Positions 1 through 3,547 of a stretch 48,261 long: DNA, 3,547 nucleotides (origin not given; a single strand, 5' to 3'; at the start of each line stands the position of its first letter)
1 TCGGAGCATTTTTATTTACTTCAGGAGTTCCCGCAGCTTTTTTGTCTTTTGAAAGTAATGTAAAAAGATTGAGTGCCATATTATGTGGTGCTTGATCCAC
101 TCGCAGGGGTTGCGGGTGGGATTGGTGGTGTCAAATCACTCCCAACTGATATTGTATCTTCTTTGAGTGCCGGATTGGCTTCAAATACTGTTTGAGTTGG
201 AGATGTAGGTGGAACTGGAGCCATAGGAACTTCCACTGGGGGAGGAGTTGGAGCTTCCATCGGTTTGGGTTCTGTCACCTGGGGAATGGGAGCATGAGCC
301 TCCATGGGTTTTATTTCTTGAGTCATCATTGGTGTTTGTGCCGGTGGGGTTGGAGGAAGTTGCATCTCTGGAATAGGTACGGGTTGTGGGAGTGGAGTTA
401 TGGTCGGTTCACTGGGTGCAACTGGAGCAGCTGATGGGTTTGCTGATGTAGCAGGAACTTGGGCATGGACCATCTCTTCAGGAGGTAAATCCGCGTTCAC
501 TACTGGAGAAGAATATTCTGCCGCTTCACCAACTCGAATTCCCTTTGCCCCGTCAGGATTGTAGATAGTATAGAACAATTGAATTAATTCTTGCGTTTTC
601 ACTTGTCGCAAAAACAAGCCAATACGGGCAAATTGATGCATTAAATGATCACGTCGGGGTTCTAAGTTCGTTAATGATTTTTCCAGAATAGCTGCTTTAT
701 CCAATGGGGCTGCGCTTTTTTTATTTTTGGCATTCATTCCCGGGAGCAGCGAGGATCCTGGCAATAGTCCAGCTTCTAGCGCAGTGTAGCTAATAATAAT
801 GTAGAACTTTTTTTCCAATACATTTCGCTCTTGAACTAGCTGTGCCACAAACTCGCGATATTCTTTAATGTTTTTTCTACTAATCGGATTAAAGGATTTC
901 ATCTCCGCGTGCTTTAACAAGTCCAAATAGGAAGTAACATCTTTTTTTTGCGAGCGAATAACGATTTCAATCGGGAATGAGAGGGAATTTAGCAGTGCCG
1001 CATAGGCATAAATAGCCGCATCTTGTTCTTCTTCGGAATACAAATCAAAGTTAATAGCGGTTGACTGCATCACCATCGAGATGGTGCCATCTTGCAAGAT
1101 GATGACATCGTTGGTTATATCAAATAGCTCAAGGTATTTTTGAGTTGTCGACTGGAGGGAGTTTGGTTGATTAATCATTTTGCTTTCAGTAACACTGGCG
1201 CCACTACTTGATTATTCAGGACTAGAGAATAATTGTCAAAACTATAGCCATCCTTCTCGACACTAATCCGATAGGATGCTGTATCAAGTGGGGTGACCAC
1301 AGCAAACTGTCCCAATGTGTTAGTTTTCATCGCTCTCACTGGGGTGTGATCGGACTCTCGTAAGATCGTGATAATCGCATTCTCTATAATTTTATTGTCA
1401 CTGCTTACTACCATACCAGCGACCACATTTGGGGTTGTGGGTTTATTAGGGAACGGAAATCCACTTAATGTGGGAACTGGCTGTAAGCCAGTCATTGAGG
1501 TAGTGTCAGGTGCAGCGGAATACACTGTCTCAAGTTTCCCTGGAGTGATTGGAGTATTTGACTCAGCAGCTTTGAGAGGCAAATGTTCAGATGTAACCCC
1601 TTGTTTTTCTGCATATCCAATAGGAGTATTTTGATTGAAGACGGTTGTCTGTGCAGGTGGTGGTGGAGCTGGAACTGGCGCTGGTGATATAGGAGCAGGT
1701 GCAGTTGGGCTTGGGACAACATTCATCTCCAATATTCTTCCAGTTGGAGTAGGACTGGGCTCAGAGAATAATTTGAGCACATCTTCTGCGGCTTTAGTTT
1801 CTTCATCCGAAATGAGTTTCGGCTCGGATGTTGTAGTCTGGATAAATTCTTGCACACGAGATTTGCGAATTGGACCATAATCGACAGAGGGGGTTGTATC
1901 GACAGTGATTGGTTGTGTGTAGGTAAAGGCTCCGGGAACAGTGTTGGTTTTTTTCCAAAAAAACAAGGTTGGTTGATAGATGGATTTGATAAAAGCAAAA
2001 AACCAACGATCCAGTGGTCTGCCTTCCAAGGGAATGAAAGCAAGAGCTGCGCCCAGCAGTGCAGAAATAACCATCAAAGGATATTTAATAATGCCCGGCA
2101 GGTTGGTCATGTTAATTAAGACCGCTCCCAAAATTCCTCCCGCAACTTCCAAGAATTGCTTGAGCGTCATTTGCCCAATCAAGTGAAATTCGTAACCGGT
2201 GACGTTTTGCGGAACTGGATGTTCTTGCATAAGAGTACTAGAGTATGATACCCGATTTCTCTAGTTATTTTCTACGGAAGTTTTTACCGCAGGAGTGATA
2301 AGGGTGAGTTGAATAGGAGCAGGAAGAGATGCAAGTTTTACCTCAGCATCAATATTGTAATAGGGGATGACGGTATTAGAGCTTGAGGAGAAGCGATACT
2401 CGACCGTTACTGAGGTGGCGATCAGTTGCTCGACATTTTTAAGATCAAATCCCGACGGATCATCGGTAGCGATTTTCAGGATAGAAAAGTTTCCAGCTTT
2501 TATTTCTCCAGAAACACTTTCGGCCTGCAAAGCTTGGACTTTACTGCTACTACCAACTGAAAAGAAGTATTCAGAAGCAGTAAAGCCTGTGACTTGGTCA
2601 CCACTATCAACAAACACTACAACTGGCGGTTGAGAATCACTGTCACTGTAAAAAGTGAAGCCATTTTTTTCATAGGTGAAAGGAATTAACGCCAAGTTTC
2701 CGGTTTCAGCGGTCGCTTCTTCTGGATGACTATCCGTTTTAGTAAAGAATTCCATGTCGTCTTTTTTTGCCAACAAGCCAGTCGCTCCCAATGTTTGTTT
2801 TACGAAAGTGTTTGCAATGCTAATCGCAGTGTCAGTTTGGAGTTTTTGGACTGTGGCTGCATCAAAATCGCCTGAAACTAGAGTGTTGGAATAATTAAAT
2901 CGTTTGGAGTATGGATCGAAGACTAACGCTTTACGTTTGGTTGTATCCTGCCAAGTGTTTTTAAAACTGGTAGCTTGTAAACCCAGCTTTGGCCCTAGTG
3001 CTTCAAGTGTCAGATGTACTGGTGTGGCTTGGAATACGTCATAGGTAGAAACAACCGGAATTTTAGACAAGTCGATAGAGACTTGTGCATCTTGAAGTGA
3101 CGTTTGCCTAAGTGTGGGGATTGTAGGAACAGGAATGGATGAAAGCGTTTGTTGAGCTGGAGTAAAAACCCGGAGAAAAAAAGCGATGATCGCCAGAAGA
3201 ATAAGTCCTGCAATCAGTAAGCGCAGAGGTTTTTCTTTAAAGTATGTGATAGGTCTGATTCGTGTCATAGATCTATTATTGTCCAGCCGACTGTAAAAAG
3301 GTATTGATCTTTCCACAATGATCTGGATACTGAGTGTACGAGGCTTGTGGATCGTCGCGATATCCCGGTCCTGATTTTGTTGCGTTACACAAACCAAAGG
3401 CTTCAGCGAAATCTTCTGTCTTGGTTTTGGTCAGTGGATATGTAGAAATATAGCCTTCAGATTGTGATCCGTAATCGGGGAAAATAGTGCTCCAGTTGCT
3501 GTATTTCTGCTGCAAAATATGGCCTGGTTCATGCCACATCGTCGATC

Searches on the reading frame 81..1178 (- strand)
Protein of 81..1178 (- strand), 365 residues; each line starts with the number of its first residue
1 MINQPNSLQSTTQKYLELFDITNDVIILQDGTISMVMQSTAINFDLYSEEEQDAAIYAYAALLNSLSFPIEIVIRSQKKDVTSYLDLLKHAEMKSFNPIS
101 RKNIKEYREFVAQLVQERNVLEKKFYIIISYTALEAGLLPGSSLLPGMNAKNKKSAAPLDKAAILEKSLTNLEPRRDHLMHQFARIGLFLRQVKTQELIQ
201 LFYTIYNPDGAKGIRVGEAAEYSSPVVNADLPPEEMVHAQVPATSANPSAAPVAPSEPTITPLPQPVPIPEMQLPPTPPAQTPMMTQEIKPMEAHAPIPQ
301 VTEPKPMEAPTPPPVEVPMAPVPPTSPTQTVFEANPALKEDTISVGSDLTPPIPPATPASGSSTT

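Call 6: search_protein_families(library=pfam, proteins=[window:81-1178:-], max_evalue=0.001)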
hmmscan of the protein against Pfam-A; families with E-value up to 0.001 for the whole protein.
window:81-1178:- (365 aa): 0 families

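Call 34: find_encoding_contigs(protein=window:81-1178:-, flank=10000, max_places=4)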
Protein window:81-1178:- (365 aa): 1 contig read that carries it; 1 place shown.
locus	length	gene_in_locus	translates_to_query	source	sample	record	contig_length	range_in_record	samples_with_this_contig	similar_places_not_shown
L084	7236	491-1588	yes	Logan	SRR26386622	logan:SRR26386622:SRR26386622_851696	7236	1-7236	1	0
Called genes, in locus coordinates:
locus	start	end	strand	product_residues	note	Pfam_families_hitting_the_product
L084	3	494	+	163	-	?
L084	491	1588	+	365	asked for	PF26593:TraC-like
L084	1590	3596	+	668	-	PF01935:DUF87 (weak), PF12846:AAA_10, PF19044:P-loop_TraG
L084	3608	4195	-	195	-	-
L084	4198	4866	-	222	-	PF09335:VTT_dom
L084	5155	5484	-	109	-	PF01883:FeS_assembly_P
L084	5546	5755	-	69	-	-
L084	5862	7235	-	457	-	?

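Call 47: search_protein_families(library=pfam, proteins=[window:81-1178:-], max_evalue=1)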
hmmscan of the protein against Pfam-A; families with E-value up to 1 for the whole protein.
window:81-1178:- (365 aa): 0 families

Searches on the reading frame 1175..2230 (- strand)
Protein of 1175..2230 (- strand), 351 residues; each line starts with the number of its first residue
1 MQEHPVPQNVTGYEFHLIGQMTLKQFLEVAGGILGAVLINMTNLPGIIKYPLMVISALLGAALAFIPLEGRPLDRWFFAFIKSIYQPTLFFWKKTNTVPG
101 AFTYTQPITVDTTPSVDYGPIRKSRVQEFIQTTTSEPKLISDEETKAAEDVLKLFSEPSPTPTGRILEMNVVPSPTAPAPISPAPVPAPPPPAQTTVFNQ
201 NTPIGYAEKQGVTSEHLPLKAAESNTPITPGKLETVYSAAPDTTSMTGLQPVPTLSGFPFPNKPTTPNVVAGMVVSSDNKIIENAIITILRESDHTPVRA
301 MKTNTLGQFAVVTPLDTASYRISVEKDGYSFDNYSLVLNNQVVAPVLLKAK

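Call 6: search_protein_families(library=pfam, proteins=[window:1175-2230:-], max_evalue=0.001)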
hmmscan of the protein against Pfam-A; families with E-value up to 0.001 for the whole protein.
window:1175-2230:- (351 aa): 3 families
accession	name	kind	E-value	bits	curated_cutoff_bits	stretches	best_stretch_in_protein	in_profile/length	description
PF12666.12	PrgI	-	5.7e-08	33.6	27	1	5-87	1-86/91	PrgI family protein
PF13620.12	CarboxypepD_reg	-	1.9e-06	28.5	32.3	1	270-334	2-64/82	Carboxypeptidase regulatory-like domain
PF22902.2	NOMO1-like_9th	-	0.00054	20.1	27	0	282-333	13-64/75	BOS complex subunit NOMO1-like, beta sandwich domain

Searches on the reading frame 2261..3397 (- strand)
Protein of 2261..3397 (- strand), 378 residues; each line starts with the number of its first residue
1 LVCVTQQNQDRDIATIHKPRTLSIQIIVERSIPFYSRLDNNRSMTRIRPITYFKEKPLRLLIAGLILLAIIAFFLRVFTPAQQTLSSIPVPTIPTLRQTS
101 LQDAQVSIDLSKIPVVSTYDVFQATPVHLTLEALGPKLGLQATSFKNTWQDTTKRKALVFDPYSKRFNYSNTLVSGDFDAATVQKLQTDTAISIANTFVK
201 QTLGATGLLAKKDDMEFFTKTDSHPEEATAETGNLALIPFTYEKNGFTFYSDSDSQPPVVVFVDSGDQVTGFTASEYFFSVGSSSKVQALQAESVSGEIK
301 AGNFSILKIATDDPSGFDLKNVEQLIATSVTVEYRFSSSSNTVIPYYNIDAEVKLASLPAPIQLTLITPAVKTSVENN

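Call 6: search_protein_families(library=pfam, proteins=[window:2261-3397:-], max_evalue=0.001)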
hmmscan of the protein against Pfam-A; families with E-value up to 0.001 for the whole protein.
window:2261-3397:- (378 aa): 0 families

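Call 47: search_protein_families(library=pfam, proteins=[window:2261-3397:-], max_evalue=1)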
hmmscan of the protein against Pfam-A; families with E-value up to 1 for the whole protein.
window:2261-3397:- (378 aa): 1 family
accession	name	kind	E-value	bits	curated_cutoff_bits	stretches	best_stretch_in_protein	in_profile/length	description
PF14620.12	YPEB_PepSY1-2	-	0.021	15.3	31.7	1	229-280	141-188/195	YpeB sporulation, PepSY1 and PepSY2 domains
